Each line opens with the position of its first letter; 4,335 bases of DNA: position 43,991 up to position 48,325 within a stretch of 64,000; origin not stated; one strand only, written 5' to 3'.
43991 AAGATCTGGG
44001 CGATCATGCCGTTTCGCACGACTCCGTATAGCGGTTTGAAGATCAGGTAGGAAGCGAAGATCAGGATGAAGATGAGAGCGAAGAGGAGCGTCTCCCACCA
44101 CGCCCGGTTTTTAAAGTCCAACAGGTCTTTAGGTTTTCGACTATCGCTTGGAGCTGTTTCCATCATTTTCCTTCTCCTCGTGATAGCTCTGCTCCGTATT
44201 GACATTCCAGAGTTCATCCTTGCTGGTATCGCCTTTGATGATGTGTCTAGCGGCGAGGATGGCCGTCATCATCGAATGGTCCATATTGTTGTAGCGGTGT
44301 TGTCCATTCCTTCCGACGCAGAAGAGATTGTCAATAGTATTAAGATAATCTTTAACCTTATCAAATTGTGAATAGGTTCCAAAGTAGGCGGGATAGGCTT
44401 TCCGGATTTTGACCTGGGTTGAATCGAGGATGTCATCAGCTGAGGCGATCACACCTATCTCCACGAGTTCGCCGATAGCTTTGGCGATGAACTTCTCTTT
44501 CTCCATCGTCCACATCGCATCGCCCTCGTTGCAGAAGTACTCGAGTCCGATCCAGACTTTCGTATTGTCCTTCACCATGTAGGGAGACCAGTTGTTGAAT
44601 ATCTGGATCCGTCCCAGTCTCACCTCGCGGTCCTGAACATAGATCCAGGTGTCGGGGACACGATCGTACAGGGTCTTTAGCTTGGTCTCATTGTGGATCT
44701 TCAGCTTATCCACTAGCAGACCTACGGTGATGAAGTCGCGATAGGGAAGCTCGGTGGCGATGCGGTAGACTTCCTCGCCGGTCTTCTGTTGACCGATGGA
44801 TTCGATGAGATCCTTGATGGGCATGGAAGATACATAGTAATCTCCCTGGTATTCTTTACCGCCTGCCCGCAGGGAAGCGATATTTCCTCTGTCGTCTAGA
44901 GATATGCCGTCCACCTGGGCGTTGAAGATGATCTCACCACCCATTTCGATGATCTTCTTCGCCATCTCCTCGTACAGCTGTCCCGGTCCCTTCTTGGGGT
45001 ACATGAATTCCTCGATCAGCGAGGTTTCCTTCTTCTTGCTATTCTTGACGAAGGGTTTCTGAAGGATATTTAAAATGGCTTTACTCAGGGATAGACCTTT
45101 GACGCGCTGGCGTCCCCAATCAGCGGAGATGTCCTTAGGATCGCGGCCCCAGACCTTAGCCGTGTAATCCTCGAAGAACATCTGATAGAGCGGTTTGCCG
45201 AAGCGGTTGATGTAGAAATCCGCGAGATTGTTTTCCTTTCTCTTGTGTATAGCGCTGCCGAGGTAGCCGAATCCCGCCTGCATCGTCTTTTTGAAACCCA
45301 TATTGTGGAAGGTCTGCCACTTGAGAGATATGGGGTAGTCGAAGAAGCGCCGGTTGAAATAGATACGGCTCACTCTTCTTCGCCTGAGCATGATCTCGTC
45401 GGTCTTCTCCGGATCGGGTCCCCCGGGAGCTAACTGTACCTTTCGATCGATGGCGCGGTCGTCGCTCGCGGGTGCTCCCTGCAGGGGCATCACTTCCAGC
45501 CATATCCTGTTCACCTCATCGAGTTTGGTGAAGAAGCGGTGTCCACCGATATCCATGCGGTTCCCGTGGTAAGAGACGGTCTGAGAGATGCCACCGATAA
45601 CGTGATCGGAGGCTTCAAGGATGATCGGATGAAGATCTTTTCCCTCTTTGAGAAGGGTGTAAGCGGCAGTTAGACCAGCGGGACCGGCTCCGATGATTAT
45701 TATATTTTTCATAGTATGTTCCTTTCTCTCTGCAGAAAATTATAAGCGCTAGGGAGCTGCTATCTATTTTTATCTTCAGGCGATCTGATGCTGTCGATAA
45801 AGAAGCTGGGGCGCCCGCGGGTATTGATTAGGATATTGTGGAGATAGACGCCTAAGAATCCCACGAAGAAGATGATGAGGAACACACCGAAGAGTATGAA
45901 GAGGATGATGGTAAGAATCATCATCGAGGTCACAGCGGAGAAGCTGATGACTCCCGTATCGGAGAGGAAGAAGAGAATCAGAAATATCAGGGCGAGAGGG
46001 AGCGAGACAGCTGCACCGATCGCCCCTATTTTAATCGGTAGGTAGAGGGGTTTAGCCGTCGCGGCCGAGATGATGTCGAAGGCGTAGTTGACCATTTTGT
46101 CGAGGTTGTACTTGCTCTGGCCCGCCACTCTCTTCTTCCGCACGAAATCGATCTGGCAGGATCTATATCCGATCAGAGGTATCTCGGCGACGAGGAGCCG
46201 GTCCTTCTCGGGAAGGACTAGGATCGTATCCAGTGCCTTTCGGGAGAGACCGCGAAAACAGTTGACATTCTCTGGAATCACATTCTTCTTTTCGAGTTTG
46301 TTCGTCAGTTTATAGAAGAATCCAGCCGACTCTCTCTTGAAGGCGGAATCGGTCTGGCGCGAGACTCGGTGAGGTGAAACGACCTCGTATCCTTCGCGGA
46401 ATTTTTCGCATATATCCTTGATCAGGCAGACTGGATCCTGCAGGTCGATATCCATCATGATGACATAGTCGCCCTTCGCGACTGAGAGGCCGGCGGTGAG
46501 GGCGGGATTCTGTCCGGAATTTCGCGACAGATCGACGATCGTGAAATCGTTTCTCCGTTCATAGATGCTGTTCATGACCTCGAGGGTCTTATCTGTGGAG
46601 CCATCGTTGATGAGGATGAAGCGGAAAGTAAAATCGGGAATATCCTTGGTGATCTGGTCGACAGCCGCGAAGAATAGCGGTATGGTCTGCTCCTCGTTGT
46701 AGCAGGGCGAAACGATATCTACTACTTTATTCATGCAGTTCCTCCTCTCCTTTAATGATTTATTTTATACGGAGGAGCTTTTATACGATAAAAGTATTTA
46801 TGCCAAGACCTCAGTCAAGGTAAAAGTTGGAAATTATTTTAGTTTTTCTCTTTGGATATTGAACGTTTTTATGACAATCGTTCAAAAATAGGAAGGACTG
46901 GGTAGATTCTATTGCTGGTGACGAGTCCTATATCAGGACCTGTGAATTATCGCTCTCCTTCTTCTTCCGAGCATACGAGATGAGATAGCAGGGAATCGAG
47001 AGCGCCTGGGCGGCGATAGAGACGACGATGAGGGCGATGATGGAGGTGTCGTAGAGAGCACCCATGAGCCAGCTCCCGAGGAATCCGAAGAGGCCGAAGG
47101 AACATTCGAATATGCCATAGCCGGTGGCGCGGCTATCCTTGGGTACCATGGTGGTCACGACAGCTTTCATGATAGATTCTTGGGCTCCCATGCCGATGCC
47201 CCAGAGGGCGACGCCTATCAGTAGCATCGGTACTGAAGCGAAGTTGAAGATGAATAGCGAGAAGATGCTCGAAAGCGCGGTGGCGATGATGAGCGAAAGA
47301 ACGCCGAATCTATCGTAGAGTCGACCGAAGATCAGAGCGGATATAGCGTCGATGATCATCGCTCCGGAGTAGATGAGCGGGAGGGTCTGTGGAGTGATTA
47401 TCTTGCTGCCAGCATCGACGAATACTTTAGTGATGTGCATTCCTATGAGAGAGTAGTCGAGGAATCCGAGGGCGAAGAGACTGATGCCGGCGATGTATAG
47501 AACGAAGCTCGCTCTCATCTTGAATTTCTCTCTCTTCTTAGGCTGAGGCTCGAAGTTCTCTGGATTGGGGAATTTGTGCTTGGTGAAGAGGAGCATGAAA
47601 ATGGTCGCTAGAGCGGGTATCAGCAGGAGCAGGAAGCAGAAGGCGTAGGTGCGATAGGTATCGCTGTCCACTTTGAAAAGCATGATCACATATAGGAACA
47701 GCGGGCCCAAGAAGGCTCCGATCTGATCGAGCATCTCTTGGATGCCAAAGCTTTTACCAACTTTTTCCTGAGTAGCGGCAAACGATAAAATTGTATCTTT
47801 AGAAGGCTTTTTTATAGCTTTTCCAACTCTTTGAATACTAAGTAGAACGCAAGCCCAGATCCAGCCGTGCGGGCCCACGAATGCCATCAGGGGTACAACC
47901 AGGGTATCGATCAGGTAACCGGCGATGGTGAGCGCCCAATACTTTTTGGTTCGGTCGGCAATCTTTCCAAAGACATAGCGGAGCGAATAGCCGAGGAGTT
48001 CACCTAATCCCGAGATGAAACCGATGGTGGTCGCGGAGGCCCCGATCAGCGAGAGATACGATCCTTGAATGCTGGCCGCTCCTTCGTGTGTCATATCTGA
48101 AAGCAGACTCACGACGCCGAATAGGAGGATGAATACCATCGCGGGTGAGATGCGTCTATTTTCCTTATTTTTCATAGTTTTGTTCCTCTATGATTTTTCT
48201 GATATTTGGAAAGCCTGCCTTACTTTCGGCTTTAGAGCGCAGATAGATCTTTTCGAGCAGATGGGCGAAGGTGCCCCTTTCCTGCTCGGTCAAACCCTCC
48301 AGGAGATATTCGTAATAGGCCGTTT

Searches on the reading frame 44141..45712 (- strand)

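Call 57: search_protein_families(library=ncbifam, proteins=[window:44141-45712:-], max_evalue=1e-10)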
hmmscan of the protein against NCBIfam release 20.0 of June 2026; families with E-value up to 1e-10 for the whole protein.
window:44141-45712:- (523 aa): 6 families
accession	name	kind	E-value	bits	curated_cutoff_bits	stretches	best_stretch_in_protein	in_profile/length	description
NF005546.0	PRK07208.1-2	equivalog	7.4e-230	764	418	1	2-515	5-526/527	hypothetical protein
NF005549.0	PRK07208.1-5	equivalog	4e-197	655.9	587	1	3-514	6-534/534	hypothetical protein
NF005548.0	PRK07208.1-4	equivalog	3.5e-145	484.4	389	2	105-519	76-476/488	hypothetical protein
NF005545.0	PRK07208.1-1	equivalog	3.1e-123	411.8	451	2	108-516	83-485/504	hypothetical protein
NF005547.0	PRK07208.1-3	equivalog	1.2e-84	284.8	380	2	108-512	80-459/465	hypothetical protein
NF005560.0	PRK07233.1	equivalog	2.6e-20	72.7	252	0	162-493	134-426/435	hypothetical protein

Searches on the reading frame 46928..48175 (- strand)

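Call 57: search_protein_families(library=ncbifam, proteins=[window:46928-48175:-], max_evalue=1e-10)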
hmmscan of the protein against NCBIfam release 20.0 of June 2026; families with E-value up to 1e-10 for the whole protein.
window:46928-48175:- (415 aa): 1 family
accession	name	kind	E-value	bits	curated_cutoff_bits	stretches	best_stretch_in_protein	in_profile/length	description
NF012174.0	tet_MFS_A_B_C_D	equivalog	3.3e-11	42.7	475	0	274-408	51-187/382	Tet(A)/Tet(B)/Tet(C) family tetracycline efflux MFS transporter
